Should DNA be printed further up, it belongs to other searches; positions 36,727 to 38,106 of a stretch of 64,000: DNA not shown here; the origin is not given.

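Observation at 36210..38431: AT-rich three-gene minus-strand cassette (XRE regulator, 2-TM 359-aa protein, multi-TM 158-aa protein) between the phage late operon and ssrA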

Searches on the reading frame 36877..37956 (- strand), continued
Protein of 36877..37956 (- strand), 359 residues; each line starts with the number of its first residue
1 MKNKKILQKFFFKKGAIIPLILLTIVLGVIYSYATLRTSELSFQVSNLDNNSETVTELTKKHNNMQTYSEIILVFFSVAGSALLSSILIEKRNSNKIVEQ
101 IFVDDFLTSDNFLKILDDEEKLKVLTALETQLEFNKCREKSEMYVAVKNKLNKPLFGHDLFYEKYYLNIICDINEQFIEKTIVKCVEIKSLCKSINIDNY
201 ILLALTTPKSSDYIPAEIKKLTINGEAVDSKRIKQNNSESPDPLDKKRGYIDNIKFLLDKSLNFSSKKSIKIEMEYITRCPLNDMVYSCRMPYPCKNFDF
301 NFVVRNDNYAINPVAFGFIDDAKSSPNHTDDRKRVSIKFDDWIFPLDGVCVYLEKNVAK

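Call 46: search_protein_families(library=pfam, alignment_id=A2, max_evalue=0.01)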
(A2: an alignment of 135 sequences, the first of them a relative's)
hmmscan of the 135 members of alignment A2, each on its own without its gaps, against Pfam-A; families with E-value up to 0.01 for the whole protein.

A. member 1, P0001 (359 aa): 0 families

B. families by the number of members that match (of 135 scanned): 17 families
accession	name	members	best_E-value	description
PF10864.13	DUF2663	2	0.0024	Protein of unknown function (DUF2663)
PF17370.7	DUF5392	1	0.00065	Family of unknown function (DUF5392)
PF09323.15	DUF1980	1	0.0015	DUF1980 N-terminal domain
PF03613.19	EIID-AGA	1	0.0016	PTS system mannose/fructose/sorbose family IID component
PF18160.6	SLATT_5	1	0.0023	SMODS and SLOG-associating 2TM effector domain family 5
PF16212.11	PhoLip_ATPase_C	1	0.0024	Phospholipid-translocating P-type ATPase C-terminal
PF16962.11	ABC_export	1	0.0027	Putative ABC exporter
PF13623.11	SurA_N_2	1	0.0034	SurA-like N-terminal domain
PF07032.16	DUF1322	1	0.0036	Protein of unknown function (DUF1322)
PF23786.1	Baseplate_wedge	1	0.0038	Phage baseplate wedge subunit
PF14271.11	DUF4359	1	0.004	Domain of unknown function (DUF4359)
PF25440.1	Beta-prop_RIC1_2nd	1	0.0047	RIC1 second beta propeller domain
PF17159.10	MASE3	1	0.0058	Membrane-associated sensor domain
PF16064.11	DUF4806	1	0.0071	Domain of unknown function (DUF4806)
PF01490.24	Aa_trans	1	0.0083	Transmembrane amino acid transporter protein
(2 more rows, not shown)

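Call 47: search_protein_families(library=padloc, alignment_id=A2, max_evalue=0.01)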
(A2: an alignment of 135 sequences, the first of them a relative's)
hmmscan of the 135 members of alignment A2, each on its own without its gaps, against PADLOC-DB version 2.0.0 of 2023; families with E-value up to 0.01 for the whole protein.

A. member 1, P0001 (359 aa): 0 families

B. families by the number of members that match (of 135 scanned): 7 families
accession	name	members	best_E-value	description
PDLC01456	Cas3a2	1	0.0008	CAS-I; effector_G3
PDLC00003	DruB1|DruB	1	0.00088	Unknown function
PDLC04051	PD-T4-6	1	0.0019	-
PDLC04175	HEC-01A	1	0.0021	-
PDLC03534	REase_II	1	0.0048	Type II restriction enzyme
PDLC04361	PDC-M04B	1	0.0059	-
PDLC02978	2TM-TIR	1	0.0099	-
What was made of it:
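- On Known anti-phage defence proteins (PADLOC-DB v2: Kiwa, CBASS effectors, Abi families, Zorya and others): Among 135 family members there are only single hits at chance level (call 47).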

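Call 49: find_homologous_proteins(query=A2, max_evalue=0.00001)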
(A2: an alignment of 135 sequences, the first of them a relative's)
Query A2 (135 sequences) (359 aa, profile of the alignment): 21 proteins with E <= 0.00001 among 8000 candidates.
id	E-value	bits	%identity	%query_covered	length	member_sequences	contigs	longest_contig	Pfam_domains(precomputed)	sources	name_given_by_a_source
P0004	9.4e-108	379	54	96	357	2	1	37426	-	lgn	-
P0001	1.3e-107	378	100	100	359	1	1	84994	-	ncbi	-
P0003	5.9e-107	376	56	100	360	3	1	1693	-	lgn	-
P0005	1.8e-105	371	54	96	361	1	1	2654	-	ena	-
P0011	2.5e-104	367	44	97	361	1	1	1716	-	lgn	-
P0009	4.5e-104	366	45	99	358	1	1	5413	-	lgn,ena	-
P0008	1.3e-102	362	50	99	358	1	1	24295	-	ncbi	-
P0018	1.9e-102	361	41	100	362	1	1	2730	PF01984.26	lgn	-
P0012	2.4e-102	361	46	99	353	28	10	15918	-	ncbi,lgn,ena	-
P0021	3.1e-102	360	35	99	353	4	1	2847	-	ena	-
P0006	2.4e-101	357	53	100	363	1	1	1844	-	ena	-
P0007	7.3e-101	356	52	98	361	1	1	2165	-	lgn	-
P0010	5.5e-100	353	47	92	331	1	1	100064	-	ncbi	-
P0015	9.9e-100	352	43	100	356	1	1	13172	-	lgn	-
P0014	1.3e-99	352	46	100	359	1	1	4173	-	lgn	-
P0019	3.1e-98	347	40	95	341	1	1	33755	-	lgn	-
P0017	8.0e-97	343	40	100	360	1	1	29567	-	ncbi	-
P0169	5.4e-72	261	25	84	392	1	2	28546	-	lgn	-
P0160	1.2e-65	240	24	79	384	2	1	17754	-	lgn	-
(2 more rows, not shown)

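Call 50: find_encoding_contigs(protein=P0169, flank=8000, max_places=2)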
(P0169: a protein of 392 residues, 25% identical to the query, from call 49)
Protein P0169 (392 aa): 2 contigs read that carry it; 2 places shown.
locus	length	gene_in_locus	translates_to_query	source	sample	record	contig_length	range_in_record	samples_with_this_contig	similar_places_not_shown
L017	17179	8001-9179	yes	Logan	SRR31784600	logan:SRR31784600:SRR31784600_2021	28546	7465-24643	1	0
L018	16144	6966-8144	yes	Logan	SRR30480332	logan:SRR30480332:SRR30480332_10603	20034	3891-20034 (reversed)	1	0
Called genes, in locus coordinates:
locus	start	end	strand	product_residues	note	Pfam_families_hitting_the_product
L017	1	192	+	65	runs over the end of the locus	PF02943:FeThRed_B (weak)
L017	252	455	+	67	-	PF14697:Fer4_21, PF00037:Fer4, PF13237:Fer4_10 (weak), PF12838:Fer4_7, PF13187:Fer4_9 (weak), PF25160:LdpA_Fe-S-bd, PF12837:Fer4_6, PF00037:Fer4, +5 more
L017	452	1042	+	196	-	PF12801:Fer4_5 (weak)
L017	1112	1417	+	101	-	PF00085:Thioredoxin, PF14595:Thioredoxin_9 (weak), PF13098:Thioredoxin_2, PF13905:Thioredoxin_8 (faint)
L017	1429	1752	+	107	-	PF00581:Rhodanese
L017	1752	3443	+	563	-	PF07992:Pyr_redox_2, PF13738:Pyr_redox_3, PF00070:Pyr_redox, PF02852:Pyr_redox_dim, PF00581:Rhodanese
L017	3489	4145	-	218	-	PF00027:cNMP_binding, PF13545:HTH_Crp_2, PF00325:Crp (weak)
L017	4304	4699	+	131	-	PF07451:SpoVAD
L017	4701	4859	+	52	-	-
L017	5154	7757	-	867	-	PF00009:GTP_EFTU, PF01926:MMR_HSR1 (weak), PF22042:EF-G_D2, PF14492:EFG_III (weak), PF03764:EFG_IV, PF00679:EFG_C, PF05991:NYN_YacP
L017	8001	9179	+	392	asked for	-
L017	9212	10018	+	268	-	-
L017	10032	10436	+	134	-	-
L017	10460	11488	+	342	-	-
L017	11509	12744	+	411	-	PF00691:OmpA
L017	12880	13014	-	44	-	-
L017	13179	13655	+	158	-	-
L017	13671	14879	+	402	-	PF03977:OAD_beta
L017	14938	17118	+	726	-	PF00580:UvrD-helicase, PF01443:Viral_helicase1 (faint), PF13245:AAA_19, PF13604:AAA_30 (faint), PF13361:UvrD_C, PF13538:UvrD_C_2, PF21196:PcrA_UvrD_tudor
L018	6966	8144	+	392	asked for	-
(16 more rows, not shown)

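Call 51: find_encoding_contigs(protein=P0160, flank=8000, max_places=2)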
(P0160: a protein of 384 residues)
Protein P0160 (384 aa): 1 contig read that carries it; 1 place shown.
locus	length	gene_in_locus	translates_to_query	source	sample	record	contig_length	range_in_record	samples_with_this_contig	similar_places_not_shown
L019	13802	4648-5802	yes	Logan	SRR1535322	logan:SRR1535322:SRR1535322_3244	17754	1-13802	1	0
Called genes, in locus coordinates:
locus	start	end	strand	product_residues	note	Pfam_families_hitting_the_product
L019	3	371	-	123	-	?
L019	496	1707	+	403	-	-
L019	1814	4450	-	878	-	PF00009:GTP_EFTU, PF01926:MMR_HSR1 (faint), PF22042:EF-G_D2 (faint), PF14492:EFG_III, PF03764:EFG_IV, PF00679:EFG_C, PF05991:NYN_YacP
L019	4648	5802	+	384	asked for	-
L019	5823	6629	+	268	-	-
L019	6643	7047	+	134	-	-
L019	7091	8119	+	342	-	-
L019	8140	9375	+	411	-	PF00691:OmpA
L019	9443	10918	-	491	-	PF00209:SNF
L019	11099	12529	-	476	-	PF13347:MFS_2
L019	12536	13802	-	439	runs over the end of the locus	PF00149:Metallophos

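Call 52: search_protein_families(library=pfam, proteins=[L017:8001-9179:+, L017:9212-10018:+, L017:10032-10436:+, L017:10460-11488:+, L017:11509-12744:+, L017:13179-13655:+], max_evalue=0.1)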
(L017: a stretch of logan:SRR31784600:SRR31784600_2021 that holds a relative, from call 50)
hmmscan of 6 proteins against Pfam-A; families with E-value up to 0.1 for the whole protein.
L017:8001-9179:+ (392 aa): 0 families

L017:9212-10018:+ (268 aa): 3 families
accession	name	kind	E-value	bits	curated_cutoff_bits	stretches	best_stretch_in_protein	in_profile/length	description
PF11348.13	DUF3150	-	0.0027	17.5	24.9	1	141-241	73-170/257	Protein of unknown function (DUF3150)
PF03938.19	OmpH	-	0.0096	16.6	32.4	0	86-186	10-110/141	Outer membrane protein (OmpH-like)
PF05615.18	THOC7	-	0.09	13.5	28.7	0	57-115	14-79/136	Tho complex subunit 7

L017:10032-10436:+ (134 aa): 2 families
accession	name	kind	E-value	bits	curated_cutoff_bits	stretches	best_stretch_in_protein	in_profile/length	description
PF20850.2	EF_HD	-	0.07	13.4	27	0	71-123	15-68/168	Oedema factor (EF), alpha-helical domain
PF09015.16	NgoMIV_restric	-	0.088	12.4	23.2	1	60-133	54-124/275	NgoMIV restriction enzyme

L017:10460-11488:+ (342 aa): 0 families

L017:11509-12744:+ (411 aa): 4 families
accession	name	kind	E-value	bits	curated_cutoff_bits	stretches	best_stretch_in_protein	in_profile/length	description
PF00691.25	OmpA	-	8.7e-11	42.5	27.2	1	278-357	2-81/98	OmpA family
PF14136.11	DUF4303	-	0.0032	17.6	23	1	293-411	4-107/155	Domain of unknown function (DUF4303)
PF18712.6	DUF5644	-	0.059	13.8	25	0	146-173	73-100/109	Family of unknown function (DUF5644)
PF19885.4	DUF6358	-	0.083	13.6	28.4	0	5-34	3-32/61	Family of unknown function (DUF6358)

L017:13179-13655:+ (158 aa): 5 families
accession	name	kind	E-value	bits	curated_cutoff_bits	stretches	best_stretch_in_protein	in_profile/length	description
PF04277.18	OAD_gamma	-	8.7e-07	30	27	1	18-125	5-75/76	Oxaloacetate decarboxylase, gamma chain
PF19629.4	DUF6133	-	0.0032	18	27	1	22-55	27-60/65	Family of unknown function (DUF6133)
PF16543.10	DFRP_C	-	0.0058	17.5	27.5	1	51-79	19-47/88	DRG Family Regulatory Proteins, Tma46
PF11511.13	RhodobacterPufX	-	0.014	15.4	25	1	27-52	34-59/67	Intrinsic membrane protein PufX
PF11139.14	SfLAP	-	0.02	14.8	35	1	12-86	59-118/213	Sap, sulfolipid-1-addressing protein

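Call 53: search_protein_families(library=padloc, proteins=[L017:8001-9179:+, L017:9212-10018:+, L017:10032-10436:+, L017:10460-11488:+, L017:11509-12744:+, L017:13179-13655:+], max_evalue=0.1)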
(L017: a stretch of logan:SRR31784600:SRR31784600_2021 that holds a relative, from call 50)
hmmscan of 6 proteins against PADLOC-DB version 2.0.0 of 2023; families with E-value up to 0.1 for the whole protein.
L017:8001-9179:+ (392 aa): 0 families

L017:9212-10018:+ (268 aa): 1 family
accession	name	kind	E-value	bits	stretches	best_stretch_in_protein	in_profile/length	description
PDLC03841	LeoBC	-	0.066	10.3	1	156-257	321-429/601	-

L017:10032-10436:+ (134 aa): 0 families

L017:10460-11488:+ (342 aa): 0 families

L017:11509-12744:+ (411 aa): 2 families
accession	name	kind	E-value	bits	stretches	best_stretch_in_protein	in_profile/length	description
PDLC00609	ZorB1|ZorB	-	3e-05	21.6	1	267-387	87-212/232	MotB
PDLC04425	PDC-M11B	-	0.028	12.9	1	196-270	50-123/132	-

L017:13179-13655:+ (158 aa): 0 families
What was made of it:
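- On Zorya (only for the distant five-gene operon): No ZorA hit was found (calls 52, 53).
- Distant members (24-25% identity) head a five-gene operon with an OmpA/MotB-like protein, flanked by ordinary chromosomal genes (calls 50-53).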

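Call 60: search_dna_similar(query=window:36877-37956:-, collection=phages, mode=protein, max_evalue=0.001, max_rows=20)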
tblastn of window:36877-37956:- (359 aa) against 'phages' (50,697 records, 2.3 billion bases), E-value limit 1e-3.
No match.

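Call 61: search_dna_similar(query=window:36877-37956:-, collection=plasmids, mode=protein, max_evalue=0.001, max_rows=20)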
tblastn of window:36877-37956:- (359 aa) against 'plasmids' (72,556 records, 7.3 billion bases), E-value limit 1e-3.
No match.

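Call 63: fold_search(model_id=the predicted structure, library=viral)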
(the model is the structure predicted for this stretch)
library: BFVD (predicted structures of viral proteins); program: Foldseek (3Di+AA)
matches with E <= 10: 638; with E <= 0.001: 6
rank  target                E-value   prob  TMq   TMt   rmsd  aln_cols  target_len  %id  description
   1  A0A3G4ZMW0            2.7e-07  1.00  0.28  0.15   9.7       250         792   10  Uncharacterized protein [Terrestrivirus sp.]
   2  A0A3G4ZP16            8.8e-07  1.00  0.24  0.13  10.8       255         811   10  Uncharacterized protein [Terrestrivirus sp.]
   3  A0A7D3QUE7            3.1e-06  1.00  0.24  0.13   9.8       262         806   11  Inter-alpha-trypsin inhibitor family protein [Fadolivirus FV1/VV64]
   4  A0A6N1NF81            2.9e-05  1.00  0.23  0.13  10.6       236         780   11  Uncharacterized protein [Tupanvirus deep ocean]
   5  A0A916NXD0            8.1e-04  0.82  0.20  0.24  15.9       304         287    8  P35 apoptosis inhibitor [Adoxophyes honmai entomopoxvirus 'L']
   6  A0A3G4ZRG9            9.7e-04  0.99  0.20  0.34  10.3       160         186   13  Uncharacterized protein [Dasosvirus sp.]
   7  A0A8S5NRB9            2.6e-03  0.14  0.09  0.04  23.0       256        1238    8  Tail protein [Siphoviridae sp. ctSP74]
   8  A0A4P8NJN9            6.1e-03  0.41  0.15  0.12  28.8       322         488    9  (no name in the UniProt tables at hand)
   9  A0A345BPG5            1.2e-02  0.21  0.13  0.12  21.1       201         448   11  (no name in the UniProt tables at hand)
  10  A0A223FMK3            2.2e-02  0.15  0.11  0.20  17.9       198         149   12  Uncharacterized protein [Murmansk poxvirus]
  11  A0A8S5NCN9            3.6e-02  0.72  0.24  0.10  23.4       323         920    8  SH3 domain protein [Caudovirales sp. ctSxd6]
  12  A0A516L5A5            4.8e-02  0.15  0.14  0.06  15.6       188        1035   14  (no name in the UniProt tables at hand)
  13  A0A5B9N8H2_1          6.5e-02  0.25  0.15  0.07  15.3       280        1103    9  (no name in the UniProt tables at hand)
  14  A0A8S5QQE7            7.8e-02  0.10  0.11  0.05  34.3       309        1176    8  Tail protein [Siphoviridae sp. ctE6L85]
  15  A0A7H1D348            8.8e-02  0.06  0.11  0.04  38.1       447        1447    8  Putative RNA dependent RNA polymerase [Frankliniella occidentalis associated peribunyavirus-like virus 2]
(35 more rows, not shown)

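Call 66: find_related_loci(query=A3, collection=viral_contigs, flank=8000)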
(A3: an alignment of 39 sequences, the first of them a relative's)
Query A3 (359 aa) in viral_contigs; peptide patterns used: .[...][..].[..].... (x = any residue, [..] = any of these).
58 stretches matched a pattern; 1 encode a relative of the query (tblastn E <= 1e-3); 1 distinct loci.
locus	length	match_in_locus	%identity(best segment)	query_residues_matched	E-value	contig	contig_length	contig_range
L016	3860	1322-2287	39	40-356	4e-60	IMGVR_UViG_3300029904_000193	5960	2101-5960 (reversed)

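Call 67: find_related_loci(query=A3, collection=metagenome_contigs, flank=8000)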
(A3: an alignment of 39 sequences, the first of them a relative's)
Query A3 (359 aa) in metagenome_contigs; peptide patterns used: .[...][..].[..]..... (x = any residue, [..] = any of these).
131 stretches matched a pattern; 4 encode a relative of the query (tblastn E <= 1e-3); 4 distinct loci.
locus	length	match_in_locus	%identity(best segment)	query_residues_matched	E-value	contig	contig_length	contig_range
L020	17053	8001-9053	47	1-355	2e-104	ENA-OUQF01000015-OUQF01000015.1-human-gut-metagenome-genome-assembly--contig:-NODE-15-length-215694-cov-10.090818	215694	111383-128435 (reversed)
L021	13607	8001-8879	28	65-351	9e-31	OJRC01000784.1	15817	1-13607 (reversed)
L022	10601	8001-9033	43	10-355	2e-44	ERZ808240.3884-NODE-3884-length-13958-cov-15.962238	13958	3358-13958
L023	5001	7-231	41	281-355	7e-13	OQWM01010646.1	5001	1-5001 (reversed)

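Call 80: find_related_loci(query=A4, collection=viral_contigs, flank=8000)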
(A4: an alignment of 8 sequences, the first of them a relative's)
Query A4 (348 aa) in viral_contigs; peptide patterns used: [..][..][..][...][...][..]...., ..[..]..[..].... (x = any residue, [..] = any of these).
39 stretches matched a pattern; 1 encode a relative of the query (tblastn E <= 1e-3); 1 distinct loci.
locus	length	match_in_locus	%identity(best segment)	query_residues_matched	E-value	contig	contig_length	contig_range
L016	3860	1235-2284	31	5-344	3e-47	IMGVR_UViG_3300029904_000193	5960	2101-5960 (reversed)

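Call 81: find_related_loci(query=A5, collection=viral_contigs, flank=8000)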
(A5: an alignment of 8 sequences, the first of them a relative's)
Query A5 (355 aa) in viral_contigs; peptide patterns used: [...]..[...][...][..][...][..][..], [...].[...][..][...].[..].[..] (x = any residue, [..] = any of these).
42 stretches matched a pattern, but none encodes a relative of the query by tblastn (E <= 1e-3).

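Call 82: find_related_loci(query=A6, collection=viral_contigs, flank=8000)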
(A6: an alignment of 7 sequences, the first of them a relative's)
Query A6 (349 aa) in viral_contigs; peptide patterns used: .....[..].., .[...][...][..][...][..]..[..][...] (x = any residue, [..] = any of these).
146 stretches matched a pattern; 4 encode a relative of the query (tblastn E <= 1e-3); 4 distinct loci.
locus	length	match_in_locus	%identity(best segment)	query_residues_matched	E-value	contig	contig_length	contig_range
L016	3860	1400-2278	36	47-342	1e-50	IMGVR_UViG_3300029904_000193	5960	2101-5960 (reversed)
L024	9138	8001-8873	30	50-344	6e-36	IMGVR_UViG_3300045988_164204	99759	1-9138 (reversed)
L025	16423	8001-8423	34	204-344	2e-16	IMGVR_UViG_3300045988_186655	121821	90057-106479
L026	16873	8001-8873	30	50-344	7e-36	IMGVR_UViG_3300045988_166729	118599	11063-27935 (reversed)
